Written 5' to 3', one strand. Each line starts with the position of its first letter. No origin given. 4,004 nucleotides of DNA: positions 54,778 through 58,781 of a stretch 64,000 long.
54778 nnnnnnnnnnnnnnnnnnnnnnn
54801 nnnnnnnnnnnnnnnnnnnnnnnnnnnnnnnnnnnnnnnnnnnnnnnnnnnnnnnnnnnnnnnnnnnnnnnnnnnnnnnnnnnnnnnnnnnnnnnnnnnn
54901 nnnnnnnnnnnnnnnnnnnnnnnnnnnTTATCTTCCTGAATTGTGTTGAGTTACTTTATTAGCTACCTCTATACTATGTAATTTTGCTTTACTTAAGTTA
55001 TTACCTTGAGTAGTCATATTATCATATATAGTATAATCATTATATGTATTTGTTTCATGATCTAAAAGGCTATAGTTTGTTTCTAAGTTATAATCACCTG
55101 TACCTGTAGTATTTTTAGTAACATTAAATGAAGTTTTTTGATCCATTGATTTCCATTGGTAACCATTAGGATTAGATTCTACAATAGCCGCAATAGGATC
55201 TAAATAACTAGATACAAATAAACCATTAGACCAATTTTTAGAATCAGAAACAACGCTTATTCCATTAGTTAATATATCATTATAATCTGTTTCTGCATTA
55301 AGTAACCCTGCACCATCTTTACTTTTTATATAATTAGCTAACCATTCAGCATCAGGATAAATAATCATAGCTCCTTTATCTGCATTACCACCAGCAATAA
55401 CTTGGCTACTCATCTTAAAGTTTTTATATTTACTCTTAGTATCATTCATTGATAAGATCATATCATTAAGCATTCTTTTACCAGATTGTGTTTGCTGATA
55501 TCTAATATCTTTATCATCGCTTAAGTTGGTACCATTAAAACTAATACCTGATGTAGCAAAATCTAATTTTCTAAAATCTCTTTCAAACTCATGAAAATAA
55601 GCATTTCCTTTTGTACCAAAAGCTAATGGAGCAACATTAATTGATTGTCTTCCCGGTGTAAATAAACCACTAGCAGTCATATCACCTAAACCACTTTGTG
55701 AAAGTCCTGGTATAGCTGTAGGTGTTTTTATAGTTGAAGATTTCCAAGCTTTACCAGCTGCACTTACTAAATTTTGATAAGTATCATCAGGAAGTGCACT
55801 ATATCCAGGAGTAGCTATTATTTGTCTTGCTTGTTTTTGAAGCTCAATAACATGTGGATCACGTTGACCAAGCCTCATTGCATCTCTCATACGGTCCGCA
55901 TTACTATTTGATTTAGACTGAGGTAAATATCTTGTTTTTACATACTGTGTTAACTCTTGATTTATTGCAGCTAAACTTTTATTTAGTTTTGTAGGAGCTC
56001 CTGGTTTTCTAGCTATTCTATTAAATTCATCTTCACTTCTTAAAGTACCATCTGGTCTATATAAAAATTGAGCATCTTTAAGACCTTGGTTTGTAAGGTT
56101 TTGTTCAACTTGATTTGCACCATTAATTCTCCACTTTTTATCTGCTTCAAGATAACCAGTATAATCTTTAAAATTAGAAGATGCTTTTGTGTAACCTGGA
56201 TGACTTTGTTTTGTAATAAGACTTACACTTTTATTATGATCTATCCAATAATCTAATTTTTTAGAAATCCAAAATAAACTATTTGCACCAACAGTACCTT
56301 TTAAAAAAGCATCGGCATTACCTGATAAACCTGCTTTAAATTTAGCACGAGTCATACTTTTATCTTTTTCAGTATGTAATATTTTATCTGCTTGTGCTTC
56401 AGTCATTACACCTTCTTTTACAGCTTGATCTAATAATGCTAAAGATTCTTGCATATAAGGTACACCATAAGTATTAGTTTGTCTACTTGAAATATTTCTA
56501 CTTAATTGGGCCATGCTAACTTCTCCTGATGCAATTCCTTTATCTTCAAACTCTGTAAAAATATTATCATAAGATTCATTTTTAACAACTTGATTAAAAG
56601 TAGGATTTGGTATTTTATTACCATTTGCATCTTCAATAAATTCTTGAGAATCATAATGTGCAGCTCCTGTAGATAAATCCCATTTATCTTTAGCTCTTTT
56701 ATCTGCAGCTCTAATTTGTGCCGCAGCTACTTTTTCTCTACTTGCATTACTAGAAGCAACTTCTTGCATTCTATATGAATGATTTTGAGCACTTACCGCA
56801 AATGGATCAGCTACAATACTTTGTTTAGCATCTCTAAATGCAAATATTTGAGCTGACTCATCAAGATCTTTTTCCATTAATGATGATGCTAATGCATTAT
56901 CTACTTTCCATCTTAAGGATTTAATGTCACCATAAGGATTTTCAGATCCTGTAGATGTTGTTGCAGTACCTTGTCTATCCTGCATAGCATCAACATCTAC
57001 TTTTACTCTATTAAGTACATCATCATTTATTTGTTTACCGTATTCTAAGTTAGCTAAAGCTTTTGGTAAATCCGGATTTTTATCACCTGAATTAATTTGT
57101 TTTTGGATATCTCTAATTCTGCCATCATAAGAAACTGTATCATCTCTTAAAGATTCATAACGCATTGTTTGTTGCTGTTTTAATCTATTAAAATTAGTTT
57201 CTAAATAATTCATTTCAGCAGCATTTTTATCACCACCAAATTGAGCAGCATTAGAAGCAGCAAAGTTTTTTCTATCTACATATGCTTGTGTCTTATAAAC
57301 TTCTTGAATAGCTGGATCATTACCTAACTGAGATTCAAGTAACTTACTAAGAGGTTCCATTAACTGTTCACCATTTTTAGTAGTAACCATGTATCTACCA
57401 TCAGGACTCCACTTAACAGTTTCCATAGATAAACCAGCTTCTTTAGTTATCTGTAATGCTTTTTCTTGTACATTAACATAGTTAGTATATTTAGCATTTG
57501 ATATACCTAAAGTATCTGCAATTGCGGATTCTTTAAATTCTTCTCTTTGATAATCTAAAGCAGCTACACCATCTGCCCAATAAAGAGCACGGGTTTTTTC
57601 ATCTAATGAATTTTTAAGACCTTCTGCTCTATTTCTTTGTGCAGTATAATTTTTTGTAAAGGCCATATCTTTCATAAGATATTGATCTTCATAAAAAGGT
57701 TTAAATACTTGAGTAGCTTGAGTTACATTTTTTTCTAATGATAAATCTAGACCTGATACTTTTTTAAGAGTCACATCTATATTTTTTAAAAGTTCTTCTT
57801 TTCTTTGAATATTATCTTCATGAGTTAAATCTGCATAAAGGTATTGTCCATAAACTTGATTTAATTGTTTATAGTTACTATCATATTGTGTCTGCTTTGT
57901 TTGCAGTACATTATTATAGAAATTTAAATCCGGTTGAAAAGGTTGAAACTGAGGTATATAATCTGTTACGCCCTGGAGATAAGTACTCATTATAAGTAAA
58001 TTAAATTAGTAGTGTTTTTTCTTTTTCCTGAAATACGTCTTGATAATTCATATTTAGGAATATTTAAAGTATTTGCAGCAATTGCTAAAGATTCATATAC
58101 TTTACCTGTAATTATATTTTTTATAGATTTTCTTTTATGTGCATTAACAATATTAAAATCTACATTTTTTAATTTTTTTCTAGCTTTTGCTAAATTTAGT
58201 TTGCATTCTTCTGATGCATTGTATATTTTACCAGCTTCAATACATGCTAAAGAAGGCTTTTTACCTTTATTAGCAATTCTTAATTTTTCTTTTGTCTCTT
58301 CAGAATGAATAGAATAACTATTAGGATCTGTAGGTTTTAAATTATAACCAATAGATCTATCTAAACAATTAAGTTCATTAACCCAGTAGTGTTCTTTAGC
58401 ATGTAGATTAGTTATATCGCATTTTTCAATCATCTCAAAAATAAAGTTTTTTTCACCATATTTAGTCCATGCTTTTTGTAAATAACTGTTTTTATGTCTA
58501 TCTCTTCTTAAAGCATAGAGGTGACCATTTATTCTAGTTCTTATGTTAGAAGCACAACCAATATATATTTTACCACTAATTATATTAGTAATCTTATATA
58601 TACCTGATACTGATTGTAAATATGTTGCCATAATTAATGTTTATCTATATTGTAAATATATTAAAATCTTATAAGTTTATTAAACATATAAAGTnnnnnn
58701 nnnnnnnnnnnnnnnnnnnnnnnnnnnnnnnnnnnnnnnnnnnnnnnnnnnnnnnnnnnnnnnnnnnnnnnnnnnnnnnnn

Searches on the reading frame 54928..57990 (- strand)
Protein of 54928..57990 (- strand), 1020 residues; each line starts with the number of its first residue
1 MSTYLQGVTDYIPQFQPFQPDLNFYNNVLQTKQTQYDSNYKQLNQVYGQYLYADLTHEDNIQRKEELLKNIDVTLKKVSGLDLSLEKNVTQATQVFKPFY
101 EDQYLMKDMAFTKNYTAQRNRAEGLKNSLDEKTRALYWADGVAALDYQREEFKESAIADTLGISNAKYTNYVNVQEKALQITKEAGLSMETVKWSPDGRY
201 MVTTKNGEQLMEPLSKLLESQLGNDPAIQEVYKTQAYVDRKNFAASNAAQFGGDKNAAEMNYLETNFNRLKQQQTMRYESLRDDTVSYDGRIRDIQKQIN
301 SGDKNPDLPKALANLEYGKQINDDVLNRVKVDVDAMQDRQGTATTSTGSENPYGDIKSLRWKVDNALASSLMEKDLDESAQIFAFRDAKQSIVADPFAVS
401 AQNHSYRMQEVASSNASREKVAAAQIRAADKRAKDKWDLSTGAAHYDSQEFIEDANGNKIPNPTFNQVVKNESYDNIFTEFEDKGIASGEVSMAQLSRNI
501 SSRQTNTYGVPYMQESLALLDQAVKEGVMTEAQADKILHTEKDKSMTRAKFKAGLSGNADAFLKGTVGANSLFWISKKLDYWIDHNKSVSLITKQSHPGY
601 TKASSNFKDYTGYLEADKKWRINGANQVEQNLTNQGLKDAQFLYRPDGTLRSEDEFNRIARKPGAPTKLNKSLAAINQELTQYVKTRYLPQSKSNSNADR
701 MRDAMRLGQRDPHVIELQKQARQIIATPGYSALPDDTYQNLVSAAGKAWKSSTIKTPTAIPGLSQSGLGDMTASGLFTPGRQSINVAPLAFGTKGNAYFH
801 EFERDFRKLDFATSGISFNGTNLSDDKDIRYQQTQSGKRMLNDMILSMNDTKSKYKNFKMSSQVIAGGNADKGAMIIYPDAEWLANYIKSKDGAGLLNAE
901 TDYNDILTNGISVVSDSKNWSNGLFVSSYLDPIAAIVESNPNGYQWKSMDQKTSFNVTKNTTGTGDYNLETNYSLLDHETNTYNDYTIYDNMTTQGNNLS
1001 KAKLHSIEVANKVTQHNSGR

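Call 9: search_protein_families(library=phrogs, proteins=[window:54928-57990:-], max_evalue=0.001)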
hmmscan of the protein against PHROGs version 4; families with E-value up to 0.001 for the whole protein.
window:54928-57990:- (1020 aa): 0 families

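Call 10: search_protein_families(library=pfam, proteins=[window:54928-57990:-], max_evalue=0.01)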
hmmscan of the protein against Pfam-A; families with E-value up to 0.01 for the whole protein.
window:54928-57990:- (1020 aa): 1 family
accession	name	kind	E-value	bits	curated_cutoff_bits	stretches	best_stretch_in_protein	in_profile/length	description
PF05852.16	DUF848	-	0.0035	17.9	25.3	0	238-365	16-139/145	Gammaherpesvirus protein of unknown function (DUF848)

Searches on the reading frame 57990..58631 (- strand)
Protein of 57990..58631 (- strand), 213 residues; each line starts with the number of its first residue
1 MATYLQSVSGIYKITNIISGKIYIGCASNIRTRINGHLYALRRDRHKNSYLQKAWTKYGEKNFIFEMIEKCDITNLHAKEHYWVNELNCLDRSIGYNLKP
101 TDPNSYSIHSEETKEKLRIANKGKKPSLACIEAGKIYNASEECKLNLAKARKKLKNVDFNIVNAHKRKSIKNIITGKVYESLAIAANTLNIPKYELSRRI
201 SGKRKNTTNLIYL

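Call 9: search_protein_families(library=phrogs, proteins=[window:57990-58631:-], max_evalue=0.001)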
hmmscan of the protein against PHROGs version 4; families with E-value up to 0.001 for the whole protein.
window:57990-58631:- (213 aa): 5 families
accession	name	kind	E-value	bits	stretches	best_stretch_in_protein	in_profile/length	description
phrog_314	-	DNA, RNA and nucleotide metabolism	1.2e-32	114.6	1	9-209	179-384/574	homing endonuclease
phrog_7168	-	DNA, RNA and nucleotide metabolism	1.8e-23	84.4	1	9-149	2-142/284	homing endonuclease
phrog_19446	-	DNA, RNA and nucleotide metabolism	3.2e-14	54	1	10-125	3-117/254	homing endonuclease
phrog_5123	-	DNA, RNA and nucleotide metabolism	9.8e-14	52.5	1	10-101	3-91/152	homing endonuclease with GIY-YIG motif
phrog_13862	-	DNA, RNA and nucleotide metabolism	3.5e-05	24.8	1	9-69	28-84/112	endonuclease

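Call 10: search_protein_families(library=pfam, proteins=[window:57990-58631:-], max_evalue=0.01)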
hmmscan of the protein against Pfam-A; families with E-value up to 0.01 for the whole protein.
window:57990-58631:- (213 aa): 2 families
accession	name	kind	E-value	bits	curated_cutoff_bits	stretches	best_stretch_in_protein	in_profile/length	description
PF01541.30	GIY-YIG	-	5.4e-08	33.5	22.6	1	10-87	3-72/78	GIY-YIG catalytic domain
PF07460.16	NUMOD3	-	0.002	18.4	20.4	1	108-127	3-22/37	NUMOD3 motif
